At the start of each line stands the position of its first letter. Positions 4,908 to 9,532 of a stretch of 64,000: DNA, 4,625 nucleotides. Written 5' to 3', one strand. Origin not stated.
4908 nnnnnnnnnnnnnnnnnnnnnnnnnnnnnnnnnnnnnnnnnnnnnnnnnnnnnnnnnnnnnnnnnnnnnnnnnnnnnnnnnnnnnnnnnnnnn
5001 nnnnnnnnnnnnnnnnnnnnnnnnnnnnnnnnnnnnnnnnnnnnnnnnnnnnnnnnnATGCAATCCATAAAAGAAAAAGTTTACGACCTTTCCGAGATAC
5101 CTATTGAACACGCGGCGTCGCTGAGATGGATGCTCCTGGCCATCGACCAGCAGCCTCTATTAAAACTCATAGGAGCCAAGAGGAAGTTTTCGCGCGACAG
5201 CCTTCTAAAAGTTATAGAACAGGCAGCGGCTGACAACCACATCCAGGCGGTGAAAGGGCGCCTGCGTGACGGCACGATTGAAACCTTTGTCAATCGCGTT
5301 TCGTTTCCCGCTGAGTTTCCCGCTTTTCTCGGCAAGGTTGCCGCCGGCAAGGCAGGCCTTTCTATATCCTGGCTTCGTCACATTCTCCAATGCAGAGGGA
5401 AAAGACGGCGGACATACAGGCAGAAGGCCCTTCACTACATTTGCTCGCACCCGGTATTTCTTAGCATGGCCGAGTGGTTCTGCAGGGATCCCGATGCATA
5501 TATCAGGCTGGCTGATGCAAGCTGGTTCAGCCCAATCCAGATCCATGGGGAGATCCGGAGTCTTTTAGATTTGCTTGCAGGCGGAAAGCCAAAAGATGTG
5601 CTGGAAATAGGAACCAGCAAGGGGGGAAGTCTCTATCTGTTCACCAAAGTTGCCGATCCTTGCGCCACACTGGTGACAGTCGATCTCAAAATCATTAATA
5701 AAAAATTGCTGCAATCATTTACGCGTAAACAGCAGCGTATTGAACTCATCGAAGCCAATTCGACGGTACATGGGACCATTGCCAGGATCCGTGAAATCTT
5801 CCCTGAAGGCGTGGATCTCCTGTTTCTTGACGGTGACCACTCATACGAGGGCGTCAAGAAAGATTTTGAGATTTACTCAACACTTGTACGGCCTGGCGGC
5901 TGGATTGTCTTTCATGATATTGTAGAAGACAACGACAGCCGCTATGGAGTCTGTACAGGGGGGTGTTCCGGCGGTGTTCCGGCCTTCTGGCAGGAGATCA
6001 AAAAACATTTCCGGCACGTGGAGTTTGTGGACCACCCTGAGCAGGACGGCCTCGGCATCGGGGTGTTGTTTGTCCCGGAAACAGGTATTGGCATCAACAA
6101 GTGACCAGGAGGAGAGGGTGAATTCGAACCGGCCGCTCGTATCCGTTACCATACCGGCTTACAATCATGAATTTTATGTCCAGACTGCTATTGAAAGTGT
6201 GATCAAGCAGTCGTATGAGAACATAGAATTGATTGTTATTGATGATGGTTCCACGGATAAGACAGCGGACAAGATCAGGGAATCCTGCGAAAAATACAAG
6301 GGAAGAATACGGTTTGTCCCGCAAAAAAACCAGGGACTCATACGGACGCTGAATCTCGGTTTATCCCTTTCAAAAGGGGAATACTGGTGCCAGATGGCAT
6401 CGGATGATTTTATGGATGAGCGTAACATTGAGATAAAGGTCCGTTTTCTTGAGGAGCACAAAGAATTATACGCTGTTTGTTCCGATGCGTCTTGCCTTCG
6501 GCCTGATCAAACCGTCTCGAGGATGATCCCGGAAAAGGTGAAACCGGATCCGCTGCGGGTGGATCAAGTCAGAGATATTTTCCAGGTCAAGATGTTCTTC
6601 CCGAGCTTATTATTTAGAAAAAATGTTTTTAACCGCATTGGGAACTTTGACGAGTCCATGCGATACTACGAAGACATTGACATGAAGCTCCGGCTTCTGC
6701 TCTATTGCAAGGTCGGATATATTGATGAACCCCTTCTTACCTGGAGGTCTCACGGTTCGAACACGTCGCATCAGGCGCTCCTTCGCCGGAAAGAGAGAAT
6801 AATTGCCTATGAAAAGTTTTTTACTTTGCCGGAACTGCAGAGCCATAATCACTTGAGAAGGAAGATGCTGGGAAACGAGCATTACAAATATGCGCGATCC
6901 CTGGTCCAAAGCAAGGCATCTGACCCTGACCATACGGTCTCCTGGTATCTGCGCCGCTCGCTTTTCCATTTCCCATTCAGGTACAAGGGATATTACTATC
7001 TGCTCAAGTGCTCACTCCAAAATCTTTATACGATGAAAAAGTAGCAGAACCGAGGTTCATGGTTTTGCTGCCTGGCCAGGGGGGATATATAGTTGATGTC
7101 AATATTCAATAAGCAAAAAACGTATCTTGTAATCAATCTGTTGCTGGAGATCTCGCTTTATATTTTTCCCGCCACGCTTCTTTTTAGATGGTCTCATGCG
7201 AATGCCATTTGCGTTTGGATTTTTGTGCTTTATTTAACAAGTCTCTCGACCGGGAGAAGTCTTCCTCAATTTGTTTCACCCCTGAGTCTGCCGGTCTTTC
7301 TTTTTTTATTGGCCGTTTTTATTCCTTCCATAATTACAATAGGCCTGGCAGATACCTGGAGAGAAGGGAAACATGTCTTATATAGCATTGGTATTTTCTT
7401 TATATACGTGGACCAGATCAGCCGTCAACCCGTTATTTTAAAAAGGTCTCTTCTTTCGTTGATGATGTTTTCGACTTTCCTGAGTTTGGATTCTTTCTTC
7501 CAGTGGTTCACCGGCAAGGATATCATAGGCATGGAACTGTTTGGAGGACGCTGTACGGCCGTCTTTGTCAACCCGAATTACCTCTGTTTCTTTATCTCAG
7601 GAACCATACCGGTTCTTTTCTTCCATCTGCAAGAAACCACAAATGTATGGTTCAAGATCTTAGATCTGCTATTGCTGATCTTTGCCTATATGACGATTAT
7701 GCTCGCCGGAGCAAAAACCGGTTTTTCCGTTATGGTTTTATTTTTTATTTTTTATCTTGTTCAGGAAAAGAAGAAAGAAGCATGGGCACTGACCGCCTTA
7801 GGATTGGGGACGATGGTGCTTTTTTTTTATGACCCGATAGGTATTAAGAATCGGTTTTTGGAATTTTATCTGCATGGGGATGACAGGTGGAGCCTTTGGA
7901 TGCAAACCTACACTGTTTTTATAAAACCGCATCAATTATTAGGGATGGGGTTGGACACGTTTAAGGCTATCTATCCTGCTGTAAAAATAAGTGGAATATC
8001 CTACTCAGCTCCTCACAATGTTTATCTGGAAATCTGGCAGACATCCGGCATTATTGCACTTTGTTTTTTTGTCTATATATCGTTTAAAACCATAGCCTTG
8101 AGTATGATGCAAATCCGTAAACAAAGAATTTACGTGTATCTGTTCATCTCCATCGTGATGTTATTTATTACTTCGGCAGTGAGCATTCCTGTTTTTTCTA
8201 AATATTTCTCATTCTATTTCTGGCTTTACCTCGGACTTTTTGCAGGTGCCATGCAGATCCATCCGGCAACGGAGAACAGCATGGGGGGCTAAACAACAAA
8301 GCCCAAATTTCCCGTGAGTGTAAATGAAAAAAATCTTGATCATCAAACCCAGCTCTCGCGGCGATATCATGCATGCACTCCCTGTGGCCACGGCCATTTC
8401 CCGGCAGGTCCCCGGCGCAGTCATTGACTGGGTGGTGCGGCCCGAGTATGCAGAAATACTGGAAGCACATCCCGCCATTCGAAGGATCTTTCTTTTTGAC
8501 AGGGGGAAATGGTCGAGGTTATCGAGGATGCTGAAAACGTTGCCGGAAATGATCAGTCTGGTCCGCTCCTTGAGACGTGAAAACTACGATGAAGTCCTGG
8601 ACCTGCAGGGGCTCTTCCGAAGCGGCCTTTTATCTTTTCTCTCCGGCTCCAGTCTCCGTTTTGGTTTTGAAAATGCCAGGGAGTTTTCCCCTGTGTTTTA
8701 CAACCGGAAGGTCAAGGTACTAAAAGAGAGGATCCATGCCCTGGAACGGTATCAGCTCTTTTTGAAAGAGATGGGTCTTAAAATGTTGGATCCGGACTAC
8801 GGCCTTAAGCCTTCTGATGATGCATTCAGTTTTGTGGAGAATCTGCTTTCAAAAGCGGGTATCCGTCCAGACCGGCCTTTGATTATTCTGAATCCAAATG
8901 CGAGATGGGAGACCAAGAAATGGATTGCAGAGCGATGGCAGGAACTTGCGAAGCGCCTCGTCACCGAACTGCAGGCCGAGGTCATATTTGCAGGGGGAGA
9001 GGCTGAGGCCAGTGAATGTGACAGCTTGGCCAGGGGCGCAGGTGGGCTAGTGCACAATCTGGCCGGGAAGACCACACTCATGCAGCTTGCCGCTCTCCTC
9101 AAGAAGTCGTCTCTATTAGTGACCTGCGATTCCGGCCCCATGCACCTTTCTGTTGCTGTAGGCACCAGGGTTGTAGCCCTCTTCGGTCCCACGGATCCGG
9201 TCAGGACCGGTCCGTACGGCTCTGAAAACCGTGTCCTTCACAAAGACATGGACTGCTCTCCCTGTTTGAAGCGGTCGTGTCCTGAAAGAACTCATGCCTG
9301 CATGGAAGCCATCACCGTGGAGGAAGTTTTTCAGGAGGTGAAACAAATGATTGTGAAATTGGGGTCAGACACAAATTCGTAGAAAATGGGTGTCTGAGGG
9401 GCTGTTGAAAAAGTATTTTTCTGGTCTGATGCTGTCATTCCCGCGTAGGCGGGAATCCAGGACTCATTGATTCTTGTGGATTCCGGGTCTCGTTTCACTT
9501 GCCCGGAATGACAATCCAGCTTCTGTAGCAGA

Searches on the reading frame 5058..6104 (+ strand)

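Call 50: search_protein_families(library=pfam, proteins=[window:5058-6104:+], max_evalue=0.00001)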
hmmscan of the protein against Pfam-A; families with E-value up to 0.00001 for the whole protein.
window:5058-6104:+ (348 aa): 2 families
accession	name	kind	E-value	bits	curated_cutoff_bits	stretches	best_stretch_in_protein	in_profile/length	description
PF13578.12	Methyltransf_24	-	6.2e-17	62.8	26.3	1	182-288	1-105/105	Methyltransferase domain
PF04989.18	RMNT_CmcI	-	3.3e-14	53.5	23.2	1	165-294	20-155/206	Rhamnosyl O-methyltransferase/CmcI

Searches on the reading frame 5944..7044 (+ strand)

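Call 50: search_protein_families(library=pfam, proteins=[window:5944-7044:+], max_evalue=0.00001)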
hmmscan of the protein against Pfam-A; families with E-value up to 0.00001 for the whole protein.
window:5944-7044:+ (366 aa): 3 families
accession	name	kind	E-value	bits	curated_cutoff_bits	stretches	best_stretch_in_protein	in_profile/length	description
PF00535.33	Glycos_transf_2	-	1.1e-25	90.9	23.3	1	67-180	1-114/168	Glycosyl transferase family 2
PF10111.15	Glyco_tranf_2_2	-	2e-15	57.5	27.3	1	67-282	1-230/276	Glycosyltransferase like family 2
PF13641.12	Glyco_tranf_2_3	-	3.2e-10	40.9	27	1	66-253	3-196/230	Glycosyltransferase like family 2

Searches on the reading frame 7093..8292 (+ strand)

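Call 50: search_protein_families(library=pfam, proteins=[window:7093-8292:+], max_evalue=0.00001)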
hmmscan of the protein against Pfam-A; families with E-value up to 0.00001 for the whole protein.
window:7093-8292:+ (399 aa): 1 family
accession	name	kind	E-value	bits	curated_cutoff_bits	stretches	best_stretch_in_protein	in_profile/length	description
PF04932.20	Wzy_C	-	1.3e-10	41.7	31.7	1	194-327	2-149/149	O-Antigen ligase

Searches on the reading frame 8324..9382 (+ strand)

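Call 50: search_protein_families(library=pfam, proteins=[window:8324-9382:+], max_evalue=0.00001)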
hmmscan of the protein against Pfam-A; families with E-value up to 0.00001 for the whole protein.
window:8324-9382:+ (352 aa): 1 family
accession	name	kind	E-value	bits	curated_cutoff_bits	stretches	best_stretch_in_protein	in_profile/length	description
PF01075.23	Glyco_transf_9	-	1.6e-52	178.7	22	1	77-322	2-244/247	Glycosyltransferase family 9 (heptosyltransferase)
